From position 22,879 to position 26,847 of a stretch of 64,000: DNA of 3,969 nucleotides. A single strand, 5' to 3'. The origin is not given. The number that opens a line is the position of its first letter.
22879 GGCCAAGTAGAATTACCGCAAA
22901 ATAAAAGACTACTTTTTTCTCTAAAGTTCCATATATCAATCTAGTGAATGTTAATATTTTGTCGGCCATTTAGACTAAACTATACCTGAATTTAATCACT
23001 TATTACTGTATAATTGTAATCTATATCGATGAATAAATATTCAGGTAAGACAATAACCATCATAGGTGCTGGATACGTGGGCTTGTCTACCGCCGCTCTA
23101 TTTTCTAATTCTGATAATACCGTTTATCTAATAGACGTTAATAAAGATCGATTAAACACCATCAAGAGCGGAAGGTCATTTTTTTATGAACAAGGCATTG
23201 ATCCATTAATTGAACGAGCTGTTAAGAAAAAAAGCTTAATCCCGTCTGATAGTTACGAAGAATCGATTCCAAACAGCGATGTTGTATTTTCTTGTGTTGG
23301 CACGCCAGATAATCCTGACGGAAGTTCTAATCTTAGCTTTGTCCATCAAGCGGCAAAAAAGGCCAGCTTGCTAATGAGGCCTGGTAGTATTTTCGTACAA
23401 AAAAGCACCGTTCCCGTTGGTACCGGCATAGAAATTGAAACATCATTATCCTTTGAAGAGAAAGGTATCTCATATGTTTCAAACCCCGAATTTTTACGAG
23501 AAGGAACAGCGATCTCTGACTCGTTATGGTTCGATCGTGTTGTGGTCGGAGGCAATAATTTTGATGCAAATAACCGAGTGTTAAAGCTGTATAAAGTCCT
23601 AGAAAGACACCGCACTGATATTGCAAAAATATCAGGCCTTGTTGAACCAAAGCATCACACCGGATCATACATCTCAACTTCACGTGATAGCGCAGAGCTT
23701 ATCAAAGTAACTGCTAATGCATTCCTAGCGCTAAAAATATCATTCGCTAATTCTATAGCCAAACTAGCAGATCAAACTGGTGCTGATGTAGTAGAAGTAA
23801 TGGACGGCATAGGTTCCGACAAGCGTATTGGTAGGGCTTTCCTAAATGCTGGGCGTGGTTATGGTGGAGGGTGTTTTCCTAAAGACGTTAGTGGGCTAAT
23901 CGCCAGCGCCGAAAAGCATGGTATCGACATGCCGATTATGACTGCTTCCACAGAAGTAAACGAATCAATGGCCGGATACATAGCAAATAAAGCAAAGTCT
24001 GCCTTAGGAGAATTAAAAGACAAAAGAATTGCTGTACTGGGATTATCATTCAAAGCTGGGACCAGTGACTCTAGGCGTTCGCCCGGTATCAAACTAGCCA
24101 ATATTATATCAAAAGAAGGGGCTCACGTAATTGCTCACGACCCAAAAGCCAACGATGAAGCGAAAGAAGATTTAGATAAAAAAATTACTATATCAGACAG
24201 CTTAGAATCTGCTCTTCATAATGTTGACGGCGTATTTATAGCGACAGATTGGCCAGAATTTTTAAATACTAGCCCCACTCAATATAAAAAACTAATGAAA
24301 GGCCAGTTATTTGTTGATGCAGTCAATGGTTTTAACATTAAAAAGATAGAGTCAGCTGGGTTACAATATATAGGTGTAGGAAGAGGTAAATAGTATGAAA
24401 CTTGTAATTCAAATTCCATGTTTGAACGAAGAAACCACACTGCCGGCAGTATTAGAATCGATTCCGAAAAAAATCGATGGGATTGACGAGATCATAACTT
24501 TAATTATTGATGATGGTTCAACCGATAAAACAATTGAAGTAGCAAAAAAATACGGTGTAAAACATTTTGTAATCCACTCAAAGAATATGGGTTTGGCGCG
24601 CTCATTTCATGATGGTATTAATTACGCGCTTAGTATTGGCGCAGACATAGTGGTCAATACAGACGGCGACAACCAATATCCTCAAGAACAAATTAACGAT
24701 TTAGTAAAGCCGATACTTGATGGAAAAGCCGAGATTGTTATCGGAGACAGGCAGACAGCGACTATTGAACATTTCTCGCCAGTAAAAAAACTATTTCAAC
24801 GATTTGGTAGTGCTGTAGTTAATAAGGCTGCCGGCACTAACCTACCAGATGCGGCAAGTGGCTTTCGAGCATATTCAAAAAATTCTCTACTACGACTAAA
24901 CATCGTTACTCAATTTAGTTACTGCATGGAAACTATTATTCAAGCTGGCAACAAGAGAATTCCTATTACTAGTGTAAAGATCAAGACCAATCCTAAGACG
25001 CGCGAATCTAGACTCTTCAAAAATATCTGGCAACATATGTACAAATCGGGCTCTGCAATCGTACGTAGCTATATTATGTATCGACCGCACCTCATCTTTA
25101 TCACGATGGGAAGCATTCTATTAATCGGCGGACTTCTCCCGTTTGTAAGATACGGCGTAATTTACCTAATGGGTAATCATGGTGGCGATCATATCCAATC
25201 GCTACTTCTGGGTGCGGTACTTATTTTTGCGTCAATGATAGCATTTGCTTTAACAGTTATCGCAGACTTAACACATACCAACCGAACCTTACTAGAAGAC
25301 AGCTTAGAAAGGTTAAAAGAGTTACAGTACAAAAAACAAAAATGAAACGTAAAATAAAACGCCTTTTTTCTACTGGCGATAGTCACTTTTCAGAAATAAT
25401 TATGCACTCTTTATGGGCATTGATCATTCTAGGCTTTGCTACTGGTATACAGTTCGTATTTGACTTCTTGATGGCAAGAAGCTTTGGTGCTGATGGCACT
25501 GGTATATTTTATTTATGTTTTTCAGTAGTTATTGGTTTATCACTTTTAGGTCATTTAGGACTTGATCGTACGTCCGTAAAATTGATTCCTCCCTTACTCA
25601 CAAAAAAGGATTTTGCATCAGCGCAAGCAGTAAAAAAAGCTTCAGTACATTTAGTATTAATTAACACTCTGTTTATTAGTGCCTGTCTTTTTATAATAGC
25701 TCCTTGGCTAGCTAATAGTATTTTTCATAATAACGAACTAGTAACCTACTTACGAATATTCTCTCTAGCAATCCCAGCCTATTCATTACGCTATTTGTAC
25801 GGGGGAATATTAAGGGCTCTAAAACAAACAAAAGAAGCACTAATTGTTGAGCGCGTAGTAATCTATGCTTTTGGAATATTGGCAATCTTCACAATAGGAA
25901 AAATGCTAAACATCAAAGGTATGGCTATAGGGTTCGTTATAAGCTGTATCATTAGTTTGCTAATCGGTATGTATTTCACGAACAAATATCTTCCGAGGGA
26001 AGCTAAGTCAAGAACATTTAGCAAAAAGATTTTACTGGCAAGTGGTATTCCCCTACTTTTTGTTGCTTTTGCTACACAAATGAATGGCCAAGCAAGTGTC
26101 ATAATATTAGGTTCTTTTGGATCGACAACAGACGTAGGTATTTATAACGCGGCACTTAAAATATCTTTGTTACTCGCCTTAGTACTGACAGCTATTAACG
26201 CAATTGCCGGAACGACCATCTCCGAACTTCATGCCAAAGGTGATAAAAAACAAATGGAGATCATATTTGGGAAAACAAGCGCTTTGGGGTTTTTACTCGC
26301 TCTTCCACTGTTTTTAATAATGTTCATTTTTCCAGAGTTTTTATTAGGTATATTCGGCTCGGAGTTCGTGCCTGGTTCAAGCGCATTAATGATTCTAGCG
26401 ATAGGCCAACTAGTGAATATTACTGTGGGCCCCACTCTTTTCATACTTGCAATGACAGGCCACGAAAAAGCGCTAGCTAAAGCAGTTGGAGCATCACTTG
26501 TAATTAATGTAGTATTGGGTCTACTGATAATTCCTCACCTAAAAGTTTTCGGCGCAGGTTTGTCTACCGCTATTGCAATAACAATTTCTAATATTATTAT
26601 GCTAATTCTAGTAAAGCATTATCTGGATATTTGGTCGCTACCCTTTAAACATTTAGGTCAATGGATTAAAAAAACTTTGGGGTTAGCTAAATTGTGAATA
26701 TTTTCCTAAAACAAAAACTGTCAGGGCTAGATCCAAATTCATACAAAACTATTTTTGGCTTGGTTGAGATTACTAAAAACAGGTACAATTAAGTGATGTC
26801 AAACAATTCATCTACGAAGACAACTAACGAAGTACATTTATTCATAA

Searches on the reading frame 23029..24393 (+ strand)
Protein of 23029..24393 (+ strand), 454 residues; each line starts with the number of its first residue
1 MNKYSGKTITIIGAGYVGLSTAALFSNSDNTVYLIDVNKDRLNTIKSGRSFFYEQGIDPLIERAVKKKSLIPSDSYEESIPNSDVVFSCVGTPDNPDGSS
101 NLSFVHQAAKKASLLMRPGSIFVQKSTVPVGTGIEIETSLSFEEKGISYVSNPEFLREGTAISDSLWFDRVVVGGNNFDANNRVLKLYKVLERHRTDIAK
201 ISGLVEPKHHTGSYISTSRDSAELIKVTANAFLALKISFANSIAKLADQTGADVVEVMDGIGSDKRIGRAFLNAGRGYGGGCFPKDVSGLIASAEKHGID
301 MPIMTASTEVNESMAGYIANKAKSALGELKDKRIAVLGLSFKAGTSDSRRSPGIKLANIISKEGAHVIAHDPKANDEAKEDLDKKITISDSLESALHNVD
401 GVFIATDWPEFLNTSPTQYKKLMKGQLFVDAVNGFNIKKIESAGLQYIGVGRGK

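Call 83: search_protein_families(library=pfam, proteins=[window:23029-24393:+], max_evalue=0.00001)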
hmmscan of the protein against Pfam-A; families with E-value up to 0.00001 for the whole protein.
window:23029-24393:+ (454 aa): 6 families
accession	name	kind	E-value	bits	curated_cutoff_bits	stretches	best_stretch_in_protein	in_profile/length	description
PF03721.20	UDPG_MGDP_dh_N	-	1e-42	146.3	27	1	8-183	2-183/187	UDP-glucose/GDP-mannose dehydrogenase family, NAD binding domain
PF00984.24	UDPG_MGDP_dh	-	6.8e-34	116.3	25.4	1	221-312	2-93/94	UDP-glucose/GDP-mannose dehydrogenase family, central domain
PF03720.21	UDPG_MGDP_dh_C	-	1.9e-26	92.8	30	1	335-433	1-99/103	UDP-glucose/GDP-mannose dehydrogenase family, UDP binding domain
PF03807.23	F420_oxidored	-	2.8e-08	34.7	21.6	0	356-434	14-94/94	NADP oxidoreductase coenzyme F420-dependent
PF03446.21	NAD_binding_2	-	4.8e-07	30.4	21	0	8-152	1-117/161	NAD binding domain of 6-phosphogluconate dehydrogenase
PF02826.25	2-Hacid_dh_C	-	4.6e-06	26.6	25.1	0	3-43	33-73/178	D-isomer specific 2-hydroxyacid dehydrogenase, NAD binding domain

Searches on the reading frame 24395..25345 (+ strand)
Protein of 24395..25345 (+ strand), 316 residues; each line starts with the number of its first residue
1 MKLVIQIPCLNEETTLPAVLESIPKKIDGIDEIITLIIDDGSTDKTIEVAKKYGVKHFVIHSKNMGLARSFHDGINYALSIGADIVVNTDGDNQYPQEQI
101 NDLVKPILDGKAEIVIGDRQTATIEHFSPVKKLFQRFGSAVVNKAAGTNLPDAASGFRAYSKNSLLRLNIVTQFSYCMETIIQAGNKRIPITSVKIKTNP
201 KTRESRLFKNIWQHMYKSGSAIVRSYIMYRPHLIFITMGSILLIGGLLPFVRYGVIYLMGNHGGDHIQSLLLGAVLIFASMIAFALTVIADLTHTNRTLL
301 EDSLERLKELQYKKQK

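Call 13: search_protein_families(library=pfam, proteins=[window:24395-25345:+], max_evalue=0.0001)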
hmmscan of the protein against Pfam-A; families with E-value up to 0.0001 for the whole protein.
window:24395-25345:+ (316 aa): 1 family
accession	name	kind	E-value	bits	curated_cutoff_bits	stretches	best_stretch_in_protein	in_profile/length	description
PF00535.33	Glycos_transf_2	-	1.8e-21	77.3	23.3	1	7-165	4-164/168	Glycosyl transferase family 2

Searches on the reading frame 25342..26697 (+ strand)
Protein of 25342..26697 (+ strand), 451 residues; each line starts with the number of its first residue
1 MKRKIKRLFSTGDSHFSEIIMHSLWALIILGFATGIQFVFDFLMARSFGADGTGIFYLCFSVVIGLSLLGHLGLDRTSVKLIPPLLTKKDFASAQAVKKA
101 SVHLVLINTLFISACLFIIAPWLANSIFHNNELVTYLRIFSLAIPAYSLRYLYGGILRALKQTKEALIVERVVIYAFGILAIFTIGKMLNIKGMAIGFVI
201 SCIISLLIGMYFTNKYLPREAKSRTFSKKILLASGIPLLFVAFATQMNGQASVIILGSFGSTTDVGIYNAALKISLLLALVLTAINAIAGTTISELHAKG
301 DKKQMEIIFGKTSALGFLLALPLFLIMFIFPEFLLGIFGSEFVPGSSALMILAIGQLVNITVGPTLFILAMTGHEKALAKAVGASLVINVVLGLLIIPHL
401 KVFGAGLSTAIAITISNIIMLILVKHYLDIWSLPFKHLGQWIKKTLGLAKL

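Call 13: search_protein_families(library=pfam, proteins=[window:25342-26697:+], max_evalue=0.0001)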
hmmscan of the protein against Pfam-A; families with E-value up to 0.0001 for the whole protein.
window:25342-26697:+ (451 aa): 4 families
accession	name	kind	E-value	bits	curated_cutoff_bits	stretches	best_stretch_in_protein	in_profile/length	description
PF01943.22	Polysacc_synt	-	2.3e-20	73.6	28.2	1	27-287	9-263/274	Polysaccharide biosynthesis protein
PF13440.11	Polysacc_synt_3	-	1.9e-14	54.1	23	1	104-341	53-287/293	Polysaccharide biosynthesis protein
PF01554.23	MatE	-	4.4e-11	43.2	24.9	1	237-394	1-160/161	MatE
PF03023.19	MurJ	-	1.8e-05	24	27.4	0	6-245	186-437/451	Lipid II flippase MurJ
